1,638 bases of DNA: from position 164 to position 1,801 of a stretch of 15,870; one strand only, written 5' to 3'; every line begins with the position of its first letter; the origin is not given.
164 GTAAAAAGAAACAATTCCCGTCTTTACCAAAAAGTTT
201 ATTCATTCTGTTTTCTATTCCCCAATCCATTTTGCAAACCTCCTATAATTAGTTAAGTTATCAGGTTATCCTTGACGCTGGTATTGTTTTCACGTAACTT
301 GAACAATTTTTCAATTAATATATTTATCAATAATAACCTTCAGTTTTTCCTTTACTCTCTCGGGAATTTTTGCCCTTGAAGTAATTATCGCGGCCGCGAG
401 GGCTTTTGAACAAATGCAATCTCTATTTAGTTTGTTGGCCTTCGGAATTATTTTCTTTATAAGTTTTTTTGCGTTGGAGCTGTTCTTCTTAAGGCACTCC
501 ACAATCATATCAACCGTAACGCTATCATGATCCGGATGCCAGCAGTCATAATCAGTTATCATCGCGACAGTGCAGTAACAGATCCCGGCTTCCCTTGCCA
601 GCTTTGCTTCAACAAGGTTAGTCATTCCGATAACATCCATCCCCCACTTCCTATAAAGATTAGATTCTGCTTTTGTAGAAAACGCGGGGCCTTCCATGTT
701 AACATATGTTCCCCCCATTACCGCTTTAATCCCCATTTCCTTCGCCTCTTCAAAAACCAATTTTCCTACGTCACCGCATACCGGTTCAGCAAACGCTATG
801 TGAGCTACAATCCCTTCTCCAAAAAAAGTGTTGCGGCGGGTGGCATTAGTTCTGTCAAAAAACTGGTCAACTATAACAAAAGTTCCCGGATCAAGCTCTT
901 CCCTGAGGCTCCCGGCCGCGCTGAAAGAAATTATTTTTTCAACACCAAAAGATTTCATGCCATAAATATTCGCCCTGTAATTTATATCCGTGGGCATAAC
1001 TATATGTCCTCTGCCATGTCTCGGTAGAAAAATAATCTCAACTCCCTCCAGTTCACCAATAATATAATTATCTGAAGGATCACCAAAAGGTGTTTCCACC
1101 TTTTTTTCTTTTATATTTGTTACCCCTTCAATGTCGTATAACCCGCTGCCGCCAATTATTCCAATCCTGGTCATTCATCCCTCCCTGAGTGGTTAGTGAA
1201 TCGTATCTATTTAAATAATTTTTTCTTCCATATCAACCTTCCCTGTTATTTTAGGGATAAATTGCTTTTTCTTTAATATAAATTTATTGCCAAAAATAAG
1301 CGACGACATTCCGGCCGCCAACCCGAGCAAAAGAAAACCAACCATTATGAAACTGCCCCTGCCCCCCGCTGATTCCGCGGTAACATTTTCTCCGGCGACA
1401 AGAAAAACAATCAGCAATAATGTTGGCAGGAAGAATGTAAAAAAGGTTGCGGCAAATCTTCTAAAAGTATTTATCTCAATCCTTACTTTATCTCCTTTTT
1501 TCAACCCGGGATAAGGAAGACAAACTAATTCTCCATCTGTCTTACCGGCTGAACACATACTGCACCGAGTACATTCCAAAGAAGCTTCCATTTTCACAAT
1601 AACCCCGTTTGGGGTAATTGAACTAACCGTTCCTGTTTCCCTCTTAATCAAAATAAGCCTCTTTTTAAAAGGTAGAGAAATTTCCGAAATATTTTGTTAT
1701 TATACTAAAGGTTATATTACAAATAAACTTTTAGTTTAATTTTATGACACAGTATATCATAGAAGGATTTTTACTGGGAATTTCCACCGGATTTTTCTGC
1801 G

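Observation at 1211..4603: Candidate undescribed membrane redox module: RseC-like protein, FMN/CX3CP membrane protein and a membrane-tethered orphan AmrS radical SAM enzyme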

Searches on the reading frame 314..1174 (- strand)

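Call 5: search_protein_families(library=pfam, proteins=[window:314-1174:-], max_evalue=0.01)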
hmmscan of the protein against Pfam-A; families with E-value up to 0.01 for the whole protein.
window:314-1174:- (287 aa): 1 family
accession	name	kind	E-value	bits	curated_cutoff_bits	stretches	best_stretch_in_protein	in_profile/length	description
PF01048.26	PNP_UDP_1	-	4.7e-46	157.5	25.1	1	3-243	1-232/233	Phosphorylase superfamily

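Call 6: search_protein_families(library=ncbifam, proteins=[window:314-1174:-], max_evalue=0.01)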
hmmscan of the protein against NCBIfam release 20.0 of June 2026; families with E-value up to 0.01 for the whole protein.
window:314-1174:- (287 aa): 13 families
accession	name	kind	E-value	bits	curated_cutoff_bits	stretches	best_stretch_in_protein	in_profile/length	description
NF005657.0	PRK07432.1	equivalog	9.4e-121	402.4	453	1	2-286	4-290/291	S-methyl-5'-thioadenosine phosphorylase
NF006492.0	PRK08931.1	equivalog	4.1e-120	400.6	437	1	2-284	4-287/291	S-methyl-5'-thioadenosine phosphorylase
NF006334.0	PRK08564.1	equivalog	6.2e-93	310.8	382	1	2-263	8-266/267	S-methyl-5'-thioadenosine phosphorylase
TIGR01694.1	MTAP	equivalog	4.9e-92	307.6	274.85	1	4-244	2-239/240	S-methyl-5'-thioadenosine phosphorylase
NF005876.0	PRK07823.1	equivalog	8.4e-72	241.5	306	1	3-260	7-258/267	S-methyl-5'-thioadenosine phosphorylase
NF006599.0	PRK09136.1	equivalog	1.2e-58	198.2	223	1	3-243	3-244/247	S-methyl-5'-thioinosine phosphorylase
NF006054.0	PRK08202.1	equivalog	4.3e-26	92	218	1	35-245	65-273/274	purine-nucleoside phosphorylase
TIGR01697.1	PNPH-PUNA-XAPA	subfamily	2.8e-24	85.8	197.1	1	34-243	40-246/247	inosine/guanosine/xanthosine phosphorylase family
TIGR01700.1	PNPH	equivalog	4.8e-21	75.3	293.35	1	34-243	40-248/249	purine nucleoside phosphorylase I, inosine and guanosine-specific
TIGR01698.1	PUNP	equivalog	1.3e-16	60.8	302.6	1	53-209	57-211/245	purine-nucleoside phosphorylase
TIGR01699.1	XAPA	equivalog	7.3e-13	48.6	370.9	1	35-209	41-214/248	xanthosine phosphorylase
TIGR03468.1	HpnG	hypoth_equivalog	3.4e-06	26.8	187.1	1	67-170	35-142/212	hopanoid-associated phosphorylase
NF005476.0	PRK07077.1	equivalog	1.3e-05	24.6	215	1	73-208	49-171/243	phosphorylase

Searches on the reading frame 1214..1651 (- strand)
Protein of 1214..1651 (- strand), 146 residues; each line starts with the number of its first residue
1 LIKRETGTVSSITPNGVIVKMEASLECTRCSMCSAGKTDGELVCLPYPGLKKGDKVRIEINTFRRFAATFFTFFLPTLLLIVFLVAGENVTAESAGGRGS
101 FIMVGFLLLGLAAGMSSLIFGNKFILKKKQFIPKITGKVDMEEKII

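Call 5: search_protein_families(library=pfam, proteins=[window:1214-1651:-], max_evalue=0.01)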
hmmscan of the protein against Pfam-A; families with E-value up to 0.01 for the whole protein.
window:1214-1651:- (146 aa): 1 family
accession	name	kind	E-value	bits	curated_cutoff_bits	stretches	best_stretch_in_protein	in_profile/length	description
PF04246.17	RseC_MucC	-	2.4e-15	57.1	24.4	1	9-136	1-129/130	Positive regulator of sigma(E), RseC/MucC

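Call 6: search_protein_families(library=ncbifam, proteins=[window:1214-1651:-], max_evalue=0.01)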
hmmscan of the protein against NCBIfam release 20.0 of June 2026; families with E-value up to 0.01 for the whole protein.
window:1214-1651:- (146 aa): 0 families

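Call 48: find_homologous_proteins(query=window:1214-1651:-, max_evalue=0.001)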
Query window:1214-1651:- (146 aa): 7 proteins with E <= 0.001 among 48 candidates.
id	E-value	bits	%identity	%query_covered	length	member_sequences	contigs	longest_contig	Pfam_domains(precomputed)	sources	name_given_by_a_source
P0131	2.3e-86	305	98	100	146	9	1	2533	PF04246.19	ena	-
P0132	1.3e-78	280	90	100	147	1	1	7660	PF04246.19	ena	-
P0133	1.6e-75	270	88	100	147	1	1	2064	PF04246.19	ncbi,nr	ncbi:MAG: SoxR reducing system RseC family protein [Candidatus Auribacterota bacterium]|nr:SoxR redu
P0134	8.1e-73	261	85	99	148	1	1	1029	PF04246.19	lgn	-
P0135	1.9e-71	256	84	100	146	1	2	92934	PF04246.19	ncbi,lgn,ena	-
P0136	3.2e-54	201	83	77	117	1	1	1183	PF04246.19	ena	-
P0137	6.0e-47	177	68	82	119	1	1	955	PF04246.19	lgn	-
